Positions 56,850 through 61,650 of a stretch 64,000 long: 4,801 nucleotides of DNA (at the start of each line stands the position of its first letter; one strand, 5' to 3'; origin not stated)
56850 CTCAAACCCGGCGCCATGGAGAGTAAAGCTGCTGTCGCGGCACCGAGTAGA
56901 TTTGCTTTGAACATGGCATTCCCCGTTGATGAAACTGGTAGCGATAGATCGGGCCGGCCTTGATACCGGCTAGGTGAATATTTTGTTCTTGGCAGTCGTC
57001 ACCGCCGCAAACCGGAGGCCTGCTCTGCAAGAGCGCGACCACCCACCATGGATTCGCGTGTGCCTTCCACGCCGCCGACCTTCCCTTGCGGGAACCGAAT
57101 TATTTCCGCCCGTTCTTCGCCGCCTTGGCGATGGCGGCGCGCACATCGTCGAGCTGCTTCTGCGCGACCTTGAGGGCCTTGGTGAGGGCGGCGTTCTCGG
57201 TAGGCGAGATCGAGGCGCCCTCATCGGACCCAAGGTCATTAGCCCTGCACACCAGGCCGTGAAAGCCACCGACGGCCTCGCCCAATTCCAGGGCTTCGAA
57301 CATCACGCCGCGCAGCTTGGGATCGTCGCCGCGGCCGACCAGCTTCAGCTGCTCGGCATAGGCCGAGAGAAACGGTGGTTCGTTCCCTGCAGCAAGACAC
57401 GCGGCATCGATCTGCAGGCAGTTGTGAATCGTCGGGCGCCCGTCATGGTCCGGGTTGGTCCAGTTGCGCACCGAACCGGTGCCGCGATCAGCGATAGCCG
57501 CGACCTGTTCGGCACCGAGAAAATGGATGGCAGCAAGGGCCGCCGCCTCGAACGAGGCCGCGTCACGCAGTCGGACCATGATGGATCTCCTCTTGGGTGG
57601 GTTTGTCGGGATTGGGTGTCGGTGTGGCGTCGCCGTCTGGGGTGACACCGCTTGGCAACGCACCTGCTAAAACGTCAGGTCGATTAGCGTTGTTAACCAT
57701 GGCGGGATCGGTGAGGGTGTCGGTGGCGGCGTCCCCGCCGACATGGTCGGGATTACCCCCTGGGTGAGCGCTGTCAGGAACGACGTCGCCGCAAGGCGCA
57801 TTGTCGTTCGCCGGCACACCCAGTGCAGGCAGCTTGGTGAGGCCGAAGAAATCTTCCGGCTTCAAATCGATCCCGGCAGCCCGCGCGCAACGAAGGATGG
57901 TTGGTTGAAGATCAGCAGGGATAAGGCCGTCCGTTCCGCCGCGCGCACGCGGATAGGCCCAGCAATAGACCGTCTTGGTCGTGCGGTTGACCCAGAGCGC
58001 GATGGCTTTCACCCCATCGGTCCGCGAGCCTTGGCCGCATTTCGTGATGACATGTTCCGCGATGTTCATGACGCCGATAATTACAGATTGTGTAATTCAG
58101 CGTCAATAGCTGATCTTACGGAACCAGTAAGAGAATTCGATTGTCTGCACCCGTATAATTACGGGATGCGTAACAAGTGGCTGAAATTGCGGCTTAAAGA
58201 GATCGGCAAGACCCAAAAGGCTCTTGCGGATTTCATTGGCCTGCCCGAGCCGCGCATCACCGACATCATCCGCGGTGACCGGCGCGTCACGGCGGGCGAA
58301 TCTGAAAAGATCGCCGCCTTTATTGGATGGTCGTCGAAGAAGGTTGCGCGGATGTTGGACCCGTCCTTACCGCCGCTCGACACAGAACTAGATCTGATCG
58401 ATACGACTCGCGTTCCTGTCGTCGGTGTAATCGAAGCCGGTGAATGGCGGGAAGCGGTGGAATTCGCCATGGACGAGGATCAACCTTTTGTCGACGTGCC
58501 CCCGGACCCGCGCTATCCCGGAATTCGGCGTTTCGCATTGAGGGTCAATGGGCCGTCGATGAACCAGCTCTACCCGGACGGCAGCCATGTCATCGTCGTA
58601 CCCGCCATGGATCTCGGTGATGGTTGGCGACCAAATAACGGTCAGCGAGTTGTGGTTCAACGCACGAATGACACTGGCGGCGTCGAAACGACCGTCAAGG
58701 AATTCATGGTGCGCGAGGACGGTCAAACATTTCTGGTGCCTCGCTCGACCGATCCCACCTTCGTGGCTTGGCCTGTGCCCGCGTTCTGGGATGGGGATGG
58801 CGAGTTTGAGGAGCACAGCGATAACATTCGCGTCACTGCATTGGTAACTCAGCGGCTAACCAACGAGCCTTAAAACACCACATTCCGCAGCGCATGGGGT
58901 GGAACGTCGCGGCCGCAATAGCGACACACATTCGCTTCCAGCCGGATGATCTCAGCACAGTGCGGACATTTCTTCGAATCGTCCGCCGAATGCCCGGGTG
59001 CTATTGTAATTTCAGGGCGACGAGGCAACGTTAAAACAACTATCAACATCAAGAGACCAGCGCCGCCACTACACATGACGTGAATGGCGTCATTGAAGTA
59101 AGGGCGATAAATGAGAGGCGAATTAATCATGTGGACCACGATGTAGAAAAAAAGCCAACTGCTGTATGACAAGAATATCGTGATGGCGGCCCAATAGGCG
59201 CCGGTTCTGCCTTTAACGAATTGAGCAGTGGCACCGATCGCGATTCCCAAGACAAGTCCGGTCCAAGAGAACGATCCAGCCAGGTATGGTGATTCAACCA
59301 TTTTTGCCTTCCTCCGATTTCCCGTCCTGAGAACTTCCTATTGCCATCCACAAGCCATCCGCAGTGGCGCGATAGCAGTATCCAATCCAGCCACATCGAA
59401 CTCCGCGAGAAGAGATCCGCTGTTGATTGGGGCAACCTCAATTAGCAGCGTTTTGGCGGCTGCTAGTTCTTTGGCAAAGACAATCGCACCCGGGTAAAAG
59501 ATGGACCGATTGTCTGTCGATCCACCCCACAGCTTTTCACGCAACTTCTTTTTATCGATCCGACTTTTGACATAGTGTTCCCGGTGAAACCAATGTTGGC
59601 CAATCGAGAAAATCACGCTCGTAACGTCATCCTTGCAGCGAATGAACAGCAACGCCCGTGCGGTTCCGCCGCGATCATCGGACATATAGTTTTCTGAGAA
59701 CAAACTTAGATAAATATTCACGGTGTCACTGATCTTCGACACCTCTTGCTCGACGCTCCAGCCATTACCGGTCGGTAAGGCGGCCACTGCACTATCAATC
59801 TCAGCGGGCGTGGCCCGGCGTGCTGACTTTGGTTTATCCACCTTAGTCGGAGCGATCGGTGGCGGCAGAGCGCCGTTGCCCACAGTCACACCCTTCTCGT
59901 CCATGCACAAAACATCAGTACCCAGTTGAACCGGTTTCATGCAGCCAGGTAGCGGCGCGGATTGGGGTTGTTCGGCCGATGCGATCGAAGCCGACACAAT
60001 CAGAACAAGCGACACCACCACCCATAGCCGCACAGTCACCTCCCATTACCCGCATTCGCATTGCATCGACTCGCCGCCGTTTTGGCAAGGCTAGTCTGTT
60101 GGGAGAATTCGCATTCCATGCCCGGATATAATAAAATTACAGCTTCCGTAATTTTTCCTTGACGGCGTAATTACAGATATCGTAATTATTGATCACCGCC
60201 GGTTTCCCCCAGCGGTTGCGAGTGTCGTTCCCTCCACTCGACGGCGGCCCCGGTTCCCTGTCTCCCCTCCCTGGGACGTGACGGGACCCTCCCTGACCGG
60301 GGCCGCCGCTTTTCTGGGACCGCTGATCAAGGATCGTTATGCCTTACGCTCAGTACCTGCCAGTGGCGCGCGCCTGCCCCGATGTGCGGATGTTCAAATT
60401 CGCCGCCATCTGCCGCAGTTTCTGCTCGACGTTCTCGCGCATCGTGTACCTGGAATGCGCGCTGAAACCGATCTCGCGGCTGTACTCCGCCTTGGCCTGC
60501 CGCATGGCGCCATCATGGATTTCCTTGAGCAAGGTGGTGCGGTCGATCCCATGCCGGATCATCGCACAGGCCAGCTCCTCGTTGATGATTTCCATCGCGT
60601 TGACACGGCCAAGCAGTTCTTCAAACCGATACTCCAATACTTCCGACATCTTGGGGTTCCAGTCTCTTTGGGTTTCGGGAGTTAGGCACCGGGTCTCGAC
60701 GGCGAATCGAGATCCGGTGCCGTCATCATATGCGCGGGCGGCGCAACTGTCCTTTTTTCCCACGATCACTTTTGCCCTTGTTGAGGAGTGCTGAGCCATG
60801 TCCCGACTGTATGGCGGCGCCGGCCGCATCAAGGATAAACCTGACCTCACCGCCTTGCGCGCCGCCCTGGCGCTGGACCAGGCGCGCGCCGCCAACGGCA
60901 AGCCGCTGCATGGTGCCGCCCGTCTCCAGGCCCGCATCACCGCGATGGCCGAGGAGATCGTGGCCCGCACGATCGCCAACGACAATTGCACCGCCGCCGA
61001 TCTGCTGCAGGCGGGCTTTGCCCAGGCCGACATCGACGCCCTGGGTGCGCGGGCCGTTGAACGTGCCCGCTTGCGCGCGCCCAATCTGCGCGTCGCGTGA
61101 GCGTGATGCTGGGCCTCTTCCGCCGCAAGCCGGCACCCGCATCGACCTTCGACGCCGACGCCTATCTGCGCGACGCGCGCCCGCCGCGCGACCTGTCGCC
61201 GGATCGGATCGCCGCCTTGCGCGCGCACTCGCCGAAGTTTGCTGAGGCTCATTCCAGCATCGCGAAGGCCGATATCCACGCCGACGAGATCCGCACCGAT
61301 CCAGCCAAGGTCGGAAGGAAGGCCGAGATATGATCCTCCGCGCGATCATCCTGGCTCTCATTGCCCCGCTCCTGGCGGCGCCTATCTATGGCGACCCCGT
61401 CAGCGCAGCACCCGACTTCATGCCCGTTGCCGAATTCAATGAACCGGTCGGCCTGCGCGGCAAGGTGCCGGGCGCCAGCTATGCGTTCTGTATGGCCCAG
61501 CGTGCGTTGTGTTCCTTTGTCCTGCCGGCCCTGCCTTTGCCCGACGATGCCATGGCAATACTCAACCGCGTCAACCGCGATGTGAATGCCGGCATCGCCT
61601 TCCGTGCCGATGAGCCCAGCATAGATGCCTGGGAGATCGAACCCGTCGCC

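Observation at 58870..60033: Low-GC two-gene cassette between the CI repressor gene and the OL-like operators (rexAB-position moron; candidate exclusion/defence module)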

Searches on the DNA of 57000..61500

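Call 80: search_rna_families(source=window, start=57000, end=61500, threshold=evalue, max_evalue=1)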
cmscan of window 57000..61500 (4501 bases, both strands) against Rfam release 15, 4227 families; matches with E-value up to 1: 0.
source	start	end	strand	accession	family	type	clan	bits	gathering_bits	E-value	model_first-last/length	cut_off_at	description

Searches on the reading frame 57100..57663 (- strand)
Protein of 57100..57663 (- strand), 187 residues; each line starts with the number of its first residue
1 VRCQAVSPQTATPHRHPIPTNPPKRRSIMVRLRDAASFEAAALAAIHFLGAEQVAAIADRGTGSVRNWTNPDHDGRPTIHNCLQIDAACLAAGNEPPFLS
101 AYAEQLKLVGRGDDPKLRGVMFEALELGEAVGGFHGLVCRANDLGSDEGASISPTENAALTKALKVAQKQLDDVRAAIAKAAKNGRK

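Call 5: search_protein_families(library=phrogs, proteins=[window:57100-57663:-], max_evalue=0.1)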
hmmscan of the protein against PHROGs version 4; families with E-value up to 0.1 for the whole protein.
window:57100-57663:- (187 aa): 2 families
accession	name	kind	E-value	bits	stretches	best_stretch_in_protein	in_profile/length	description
phrog_38866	-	unknown function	1.9e-11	45.6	1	29-106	1-82/167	-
phrog_101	-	transcription regulation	1.8e-05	25.6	1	25-185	9-165/203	CII-like transcriptional activator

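Call 6: search_protein_families(library=pfam, proteins=[window:57100-57663:-], max_evalue=0.1)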
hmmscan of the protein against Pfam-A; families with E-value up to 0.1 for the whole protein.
window:57100-57663:- (187 aa): 1 family
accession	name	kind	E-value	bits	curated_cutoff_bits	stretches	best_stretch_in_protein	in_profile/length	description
PF19901.4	DUF6374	-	0.085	12.9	25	0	162-185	5-28/59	Family of unknown function (DUF6374)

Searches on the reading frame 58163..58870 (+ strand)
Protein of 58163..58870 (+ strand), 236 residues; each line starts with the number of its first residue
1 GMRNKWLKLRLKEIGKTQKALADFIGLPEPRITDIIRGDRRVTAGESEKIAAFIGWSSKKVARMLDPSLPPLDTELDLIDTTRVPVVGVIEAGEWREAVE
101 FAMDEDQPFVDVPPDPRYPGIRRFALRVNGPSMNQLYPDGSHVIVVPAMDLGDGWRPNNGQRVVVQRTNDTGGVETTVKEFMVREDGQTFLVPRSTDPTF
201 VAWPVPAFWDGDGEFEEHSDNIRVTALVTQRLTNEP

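Call 5: search_protein_families(library=phrogs, proteins=[window:58163-58870:+], max_evalue=0.1)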
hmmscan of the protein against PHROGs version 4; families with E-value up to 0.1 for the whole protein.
window:58163-58870:+ (236 aa): 10 families
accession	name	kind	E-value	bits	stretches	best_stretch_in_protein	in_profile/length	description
phrog_4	-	transcription regulation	8.2e-18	65.6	1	5-197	139-314/400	transcriptional repressor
phrog_1468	-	transcription regulation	8e-05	23.2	1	5-42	10-47/67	transcriptional repressor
phrog_8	-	transcription regulation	0.0015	19.1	1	6-64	165-218/346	transcriptional regulator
phrog_1381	-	moron, auxiliary metabolic gene and host takeover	0.0039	17.5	1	7-58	17-69/264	plasmid antitoxin with HTH domain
phrog_4583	-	transcription regulation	0.011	16.8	1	8-57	16-65/81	transcriptional repressor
phrog_4779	-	transcription regulation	0.016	16.7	1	6-40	6-40/98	transcriptional regulator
phrog_1373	-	transcription regulation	0.018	16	1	7-43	68-104/166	transcriptional regulator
phrog_3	-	transcription regulation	0.02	15.7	1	5-55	89-138/430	transcriptional repressor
phrog_2339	-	DNA, RNA and nucleotide metabolism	0.024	15.6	1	7-39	30-62/98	HTH DNA binding protein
phrog_7241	-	transcription regulation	0.033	15.3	1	9-59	68-118/122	transcriptional regulator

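Call 6: search_protein_families(library=pfam, proteins=[window:58163-58870:+], max_evalue=0.1)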
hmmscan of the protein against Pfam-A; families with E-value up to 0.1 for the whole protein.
window:58163-58870:+ (236 aa): 3 families
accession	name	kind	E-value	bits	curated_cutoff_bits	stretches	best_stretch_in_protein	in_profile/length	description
PF00717.28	Peptidase_S24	-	3e-10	40.3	23.3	1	85-195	1-95/116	Peptidase S24-like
PF01381.28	HTH_3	-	3e-07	30.8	23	1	7-55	1-49/55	Helix-turn-helix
PF13560.12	HTH_31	-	0.014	16.1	27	1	15-55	14-55/64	Helix-turn-helix domain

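Call 7: search_protein_families(library=ncbifam, proteins=[window:58163-58870:+], max_evalue=0.1)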
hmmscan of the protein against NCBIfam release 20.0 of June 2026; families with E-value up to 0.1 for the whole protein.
window:58163-58870:+ (236 aa): 3 families
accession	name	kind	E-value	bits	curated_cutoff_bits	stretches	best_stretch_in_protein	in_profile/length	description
TIGR00498.1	lexA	equivalog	4.9e-05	23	110.95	1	82-194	78-175/203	transcriptional repressor LexA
TIGR02607.1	antidote_HigA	equivalog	0.0013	18.5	47.7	1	11-58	16-63/81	HigA family addiction module antitoxin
TIGR04111.1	BcepMu_gp16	hypoth_equivalog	0.0087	16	34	1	8-52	6-50/55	phage-associated protein, BcepMu gp16 family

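Call 75: find_related_loci(query=window:58163-58870:+, collection=viral_contigs, flank=5000)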
Query window:58163-58870:+ (236 aa) in viral_contigs; peptide patterns used: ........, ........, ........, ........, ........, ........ (x = any residue, [..] = any of these).
4 stretches matched a pattern, but none encodes a relative of the query by tblastn (E <= 1e-3).

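Call 107: find_related_loci(query=window:58163-58870:+, collection=metagenome_contigs, flank=4000)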
Query window:58163-58870:+ (236 aa) in metagenome_contigs; peptide patterns used: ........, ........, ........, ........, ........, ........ (x = any residue, [..] = any of these).
57 stretches matched a pattern, but none encodes a relative of the query by tblastn (E <= 1e-3).

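Call 109: find_related_loci(query=A6, collection=metagenome_contigs, flank=4000)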
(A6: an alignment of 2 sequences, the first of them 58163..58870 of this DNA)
Query A6 (236 aa) in metagenome_contigs; peptide patterns used: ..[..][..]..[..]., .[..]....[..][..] (x = any residue, [..] = any of these).
589 stretches matched a pattern; 11 encode a relative of the query (tblastn E <= 1e-3); 11 distinct loci.
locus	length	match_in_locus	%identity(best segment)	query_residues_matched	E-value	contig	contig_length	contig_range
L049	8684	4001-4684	47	2-228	1e-56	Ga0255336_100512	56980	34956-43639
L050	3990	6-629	39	30-235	5e-36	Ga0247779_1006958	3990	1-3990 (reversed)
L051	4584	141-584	36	82-236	6e-24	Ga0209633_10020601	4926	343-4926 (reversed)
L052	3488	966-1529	35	5-202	1e-20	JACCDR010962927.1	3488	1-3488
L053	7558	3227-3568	43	84-202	2e-19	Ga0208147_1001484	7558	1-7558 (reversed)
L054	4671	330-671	43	84-202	3e-19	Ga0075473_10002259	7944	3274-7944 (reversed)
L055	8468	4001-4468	35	79-236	1e-18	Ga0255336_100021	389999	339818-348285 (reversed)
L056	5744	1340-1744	38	83-229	2e-17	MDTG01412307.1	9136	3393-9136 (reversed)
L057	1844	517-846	38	84-200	4e-17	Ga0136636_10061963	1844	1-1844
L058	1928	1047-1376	38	84-200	4e-17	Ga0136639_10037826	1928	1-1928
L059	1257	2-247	43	112-198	2e-11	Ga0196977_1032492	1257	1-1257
